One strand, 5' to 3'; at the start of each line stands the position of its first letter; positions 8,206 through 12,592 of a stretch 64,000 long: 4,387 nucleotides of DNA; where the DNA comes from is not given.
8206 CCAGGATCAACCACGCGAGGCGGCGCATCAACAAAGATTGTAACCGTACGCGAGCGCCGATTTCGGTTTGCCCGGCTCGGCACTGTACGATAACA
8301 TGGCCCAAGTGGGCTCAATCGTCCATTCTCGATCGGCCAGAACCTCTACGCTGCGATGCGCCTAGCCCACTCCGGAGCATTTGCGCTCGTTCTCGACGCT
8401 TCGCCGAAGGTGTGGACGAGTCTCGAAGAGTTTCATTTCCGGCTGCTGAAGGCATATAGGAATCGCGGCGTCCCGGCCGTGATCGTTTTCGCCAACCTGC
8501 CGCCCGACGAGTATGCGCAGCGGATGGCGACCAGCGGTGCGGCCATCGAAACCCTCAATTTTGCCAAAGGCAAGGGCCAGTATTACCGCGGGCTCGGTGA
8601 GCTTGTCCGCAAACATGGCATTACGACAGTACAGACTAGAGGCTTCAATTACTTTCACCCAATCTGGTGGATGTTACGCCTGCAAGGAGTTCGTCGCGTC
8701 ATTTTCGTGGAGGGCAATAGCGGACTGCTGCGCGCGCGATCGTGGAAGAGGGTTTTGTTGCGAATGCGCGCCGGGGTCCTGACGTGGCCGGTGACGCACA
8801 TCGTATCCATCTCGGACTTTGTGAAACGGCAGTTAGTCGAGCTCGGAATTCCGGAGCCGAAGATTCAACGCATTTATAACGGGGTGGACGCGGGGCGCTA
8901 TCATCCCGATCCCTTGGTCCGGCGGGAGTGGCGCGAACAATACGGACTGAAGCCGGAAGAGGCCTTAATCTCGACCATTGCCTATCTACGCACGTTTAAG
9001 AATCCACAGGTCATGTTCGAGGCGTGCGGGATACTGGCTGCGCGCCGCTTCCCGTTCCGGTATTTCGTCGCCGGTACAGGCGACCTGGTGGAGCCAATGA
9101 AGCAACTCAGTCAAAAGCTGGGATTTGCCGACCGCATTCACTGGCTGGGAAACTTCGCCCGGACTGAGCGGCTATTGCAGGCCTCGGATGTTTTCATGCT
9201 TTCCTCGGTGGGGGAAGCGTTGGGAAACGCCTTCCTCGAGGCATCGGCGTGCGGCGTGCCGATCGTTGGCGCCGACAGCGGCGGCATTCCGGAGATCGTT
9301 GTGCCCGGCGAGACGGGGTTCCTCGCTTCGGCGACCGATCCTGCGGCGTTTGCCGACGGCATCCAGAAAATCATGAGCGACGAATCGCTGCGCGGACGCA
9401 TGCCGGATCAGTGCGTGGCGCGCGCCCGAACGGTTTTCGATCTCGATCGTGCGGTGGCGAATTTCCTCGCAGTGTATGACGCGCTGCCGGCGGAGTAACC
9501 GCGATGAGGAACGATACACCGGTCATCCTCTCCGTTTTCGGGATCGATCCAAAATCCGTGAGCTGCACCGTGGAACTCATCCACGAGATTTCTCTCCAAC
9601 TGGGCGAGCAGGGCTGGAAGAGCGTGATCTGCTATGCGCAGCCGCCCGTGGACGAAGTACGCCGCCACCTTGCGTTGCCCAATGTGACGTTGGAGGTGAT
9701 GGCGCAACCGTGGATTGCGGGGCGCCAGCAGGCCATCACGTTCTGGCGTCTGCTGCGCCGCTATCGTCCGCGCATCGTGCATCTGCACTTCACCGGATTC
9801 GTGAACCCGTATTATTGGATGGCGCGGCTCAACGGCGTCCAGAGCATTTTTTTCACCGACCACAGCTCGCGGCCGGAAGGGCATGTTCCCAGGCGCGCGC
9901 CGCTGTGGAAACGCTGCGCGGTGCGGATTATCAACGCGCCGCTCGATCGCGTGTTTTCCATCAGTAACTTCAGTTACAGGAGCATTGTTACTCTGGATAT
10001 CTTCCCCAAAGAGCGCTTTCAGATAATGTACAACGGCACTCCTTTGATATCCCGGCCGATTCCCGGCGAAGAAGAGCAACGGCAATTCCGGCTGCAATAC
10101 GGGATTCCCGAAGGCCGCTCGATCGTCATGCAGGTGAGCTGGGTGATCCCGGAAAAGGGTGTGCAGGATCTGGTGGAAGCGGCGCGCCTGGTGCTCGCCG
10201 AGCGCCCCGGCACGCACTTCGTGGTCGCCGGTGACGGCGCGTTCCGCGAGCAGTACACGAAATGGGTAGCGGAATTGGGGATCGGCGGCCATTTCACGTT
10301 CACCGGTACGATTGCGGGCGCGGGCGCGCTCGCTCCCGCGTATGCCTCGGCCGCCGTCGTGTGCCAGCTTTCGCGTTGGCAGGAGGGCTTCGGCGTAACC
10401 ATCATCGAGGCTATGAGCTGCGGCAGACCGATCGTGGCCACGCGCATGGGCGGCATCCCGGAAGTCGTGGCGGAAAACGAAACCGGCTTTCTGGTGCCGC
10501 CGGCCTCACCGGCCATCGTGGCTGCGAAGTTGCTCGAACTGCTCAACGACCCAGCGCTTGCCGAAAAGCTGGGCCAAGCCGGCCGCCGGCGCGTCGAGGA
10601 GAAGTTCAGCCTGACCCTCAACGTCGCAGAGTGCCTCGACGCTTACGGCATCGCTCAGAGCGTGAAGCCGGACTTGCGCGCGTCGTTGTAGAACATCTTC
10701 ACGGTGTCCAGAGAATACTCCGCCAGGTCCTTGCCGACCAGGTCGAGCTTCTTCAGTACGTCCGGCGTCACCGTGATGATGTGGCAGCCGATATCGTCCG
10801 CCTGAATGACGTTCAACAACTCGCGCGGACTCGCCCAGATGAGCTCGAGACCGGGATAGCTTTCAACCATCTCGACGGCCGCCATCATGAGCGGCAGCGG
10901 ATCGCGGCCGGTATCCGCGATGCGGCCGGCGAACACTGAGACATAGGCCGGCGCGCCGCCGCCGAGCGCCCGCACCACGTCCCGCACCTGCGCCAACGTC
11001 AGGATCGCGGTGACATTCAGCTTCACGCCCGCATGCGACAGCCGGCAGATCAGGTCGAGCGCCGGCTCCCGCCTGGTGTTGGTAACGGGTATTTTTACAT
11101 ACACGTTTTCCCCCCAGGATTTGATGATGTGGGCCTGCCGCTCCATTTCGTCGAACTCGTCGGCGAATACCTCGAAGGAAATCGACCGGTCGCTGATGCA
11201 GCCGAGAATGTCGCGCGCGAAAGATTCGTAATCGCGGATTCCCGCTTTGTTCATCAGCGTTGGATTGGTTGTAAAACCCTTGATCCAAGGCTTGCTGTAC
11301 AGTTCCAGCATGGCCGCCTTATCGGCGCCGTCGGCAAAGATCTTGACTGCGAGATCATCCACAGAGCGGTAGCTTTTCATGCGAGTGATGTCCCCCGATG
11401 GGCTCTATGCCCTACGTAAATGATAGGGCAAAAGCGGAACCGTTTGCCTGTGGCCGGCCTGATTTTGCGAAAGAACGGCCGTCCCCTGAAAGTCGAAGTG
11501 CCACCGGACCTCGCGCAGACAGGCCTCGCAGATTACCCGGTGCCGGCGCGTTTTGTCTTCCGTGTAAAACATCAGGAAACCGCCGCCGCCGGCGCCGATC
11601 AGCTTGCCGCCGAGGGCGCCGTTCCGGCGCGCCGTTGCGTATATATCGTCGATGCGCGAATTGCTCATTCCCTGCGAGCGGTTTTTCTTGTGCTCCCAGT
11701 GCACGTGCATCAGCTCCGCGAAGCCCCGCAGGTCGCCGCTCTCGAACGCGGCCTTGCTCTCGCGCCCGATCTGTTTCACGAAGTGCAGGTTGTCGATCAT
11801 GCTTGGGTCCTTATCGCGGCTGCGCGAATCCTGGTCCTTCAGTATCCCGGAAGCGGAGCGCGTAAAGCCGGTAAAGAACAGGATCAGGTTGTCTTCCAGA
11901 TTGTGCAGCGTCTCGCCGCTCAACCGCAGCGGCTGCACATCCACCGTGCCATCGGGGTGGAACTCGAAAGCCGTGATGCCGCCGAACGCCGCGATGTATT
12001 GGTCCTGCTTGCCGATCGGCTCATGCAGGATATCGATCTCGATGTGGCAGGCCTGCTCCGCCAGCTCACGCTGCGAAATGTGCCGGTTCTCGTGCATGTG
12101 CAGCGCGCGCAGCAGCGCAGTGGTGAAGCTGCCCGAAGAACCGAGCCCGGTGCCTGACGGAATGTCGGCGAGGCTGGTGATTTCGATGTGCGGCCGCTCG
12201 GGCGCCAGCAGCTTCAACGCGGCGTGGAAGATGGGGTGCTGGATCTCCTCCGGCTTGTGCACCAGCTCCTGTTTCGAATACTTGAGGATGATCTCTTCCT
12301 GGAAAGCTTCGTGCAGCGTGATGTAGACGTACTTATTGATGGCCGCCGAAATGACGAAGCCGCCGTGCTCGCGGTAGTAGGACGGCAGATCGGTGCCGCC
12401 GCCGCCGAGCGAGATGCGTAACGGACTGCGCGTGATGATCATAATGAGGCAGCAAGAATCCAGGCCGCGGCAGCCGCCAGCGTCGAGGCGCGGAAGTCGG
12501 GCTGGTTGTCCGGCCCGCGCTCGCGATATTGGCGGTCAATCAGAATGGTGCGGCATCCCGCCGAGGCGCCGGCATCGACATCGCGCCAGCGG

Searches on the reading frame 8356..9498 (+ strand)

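Call 65: search_protein_families(library=pfam, proteins=[window:8356-9498:+], max_evalue=0.0001)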
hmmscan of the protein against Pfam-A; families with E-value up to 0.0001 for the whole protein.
window:8356-9498:+ (380 aa): 4 families
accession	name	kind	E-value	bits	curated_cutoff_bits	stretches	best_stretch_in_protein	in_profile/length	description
PF00534.26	Glycos_transf_1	-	1.5e-32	112.9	26.4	1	189-349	2-165/172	Glycosyl transferases group 1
PF13692.12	Glyco_trans_1_4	-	5.4e-27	95.2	27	1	209-342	8-142/142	Glycosyl transferases group 1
PF13439.12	Glyco_transf_4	-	4.4e-11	43.5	28.5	1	29-180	10-169/170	Glycosyltransferase Family 4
PF13579.12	Glyco_trans_4_4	-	8.7e-11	42.9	29.7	1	29-176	9-158/158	Glycosyl transferase 4-like domain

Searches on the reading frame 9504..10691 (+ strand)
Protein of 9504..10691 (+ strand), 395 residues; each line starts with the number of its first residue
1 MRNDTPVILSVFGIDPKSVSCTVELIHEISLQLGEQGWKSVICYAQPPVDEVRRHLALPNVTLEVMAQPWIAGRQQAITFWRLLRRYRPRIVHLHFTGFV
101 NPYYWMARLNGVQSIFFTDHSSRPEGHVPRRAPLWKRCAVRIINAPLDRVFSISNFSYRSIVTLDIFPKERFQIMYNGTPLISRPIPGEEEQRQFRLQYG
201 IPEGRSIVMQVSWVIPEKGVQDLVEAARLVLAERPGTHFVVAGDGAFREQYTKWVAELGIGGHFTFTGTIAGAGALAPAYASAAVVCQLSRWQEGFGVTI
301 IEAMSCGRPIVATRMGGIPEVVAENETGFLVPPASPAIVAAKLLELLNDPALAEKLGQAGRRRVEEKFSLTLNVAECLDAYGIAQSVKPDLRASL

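Call 65: search_protein_families(library=pfam, proteins=[window:9504-10691:+], max_evalue=0.0001)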
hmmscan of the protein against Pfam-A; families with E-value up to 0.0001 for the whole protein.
window:9504-10691:+ (395 aa): 5 families
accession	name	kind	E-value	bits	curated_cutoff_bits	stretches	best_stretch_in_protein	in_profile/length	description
PF00534.26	Glycos_transf_1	-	6.7e-40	136.9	26.4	1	193-363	3-172/172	Glycosyl transferases group 1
PF13692.12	Glyco_trans_1_4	-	6.4e-33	114.4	27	1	214-349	10-142/142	Glycosyl transferases group 1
PF13524.12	Glyco_trans_1_2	-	1.6e-11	44.7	25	1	231-375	9-140/144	Glycosyl transferase-like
PF13439.12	Glyco_transf_4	-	1e-09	39.1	28.5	1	26-179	8-166/170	Glycosyltransferase Family 4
PF13579.12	Glyco_trans_4_4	-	4e-08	34.2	29.7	1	29-178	10-158/158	Glycosyl transferase 4-like domain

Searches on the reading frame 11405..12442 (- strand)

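Call 65: search_protein_families(library=pfam, proteins=[window:11405-12442:-], max_evalue=0.0001)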
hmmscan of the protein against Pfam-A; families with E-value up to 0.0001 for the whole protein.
window:11405-12442:- (345 aa): 2 families
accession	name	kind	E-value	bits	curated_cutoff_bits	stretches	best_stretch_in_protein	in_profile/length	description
PF00288.32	GHMP_kinases_N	-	1.4e-13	51.3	22.3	1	74-155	5-87/87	GHMP kinases N terminal domain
PF08544.19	GHMP_kinases_C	-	8.6e-12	45.7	21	1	231-306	3-78/85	GHMP kinases C terminal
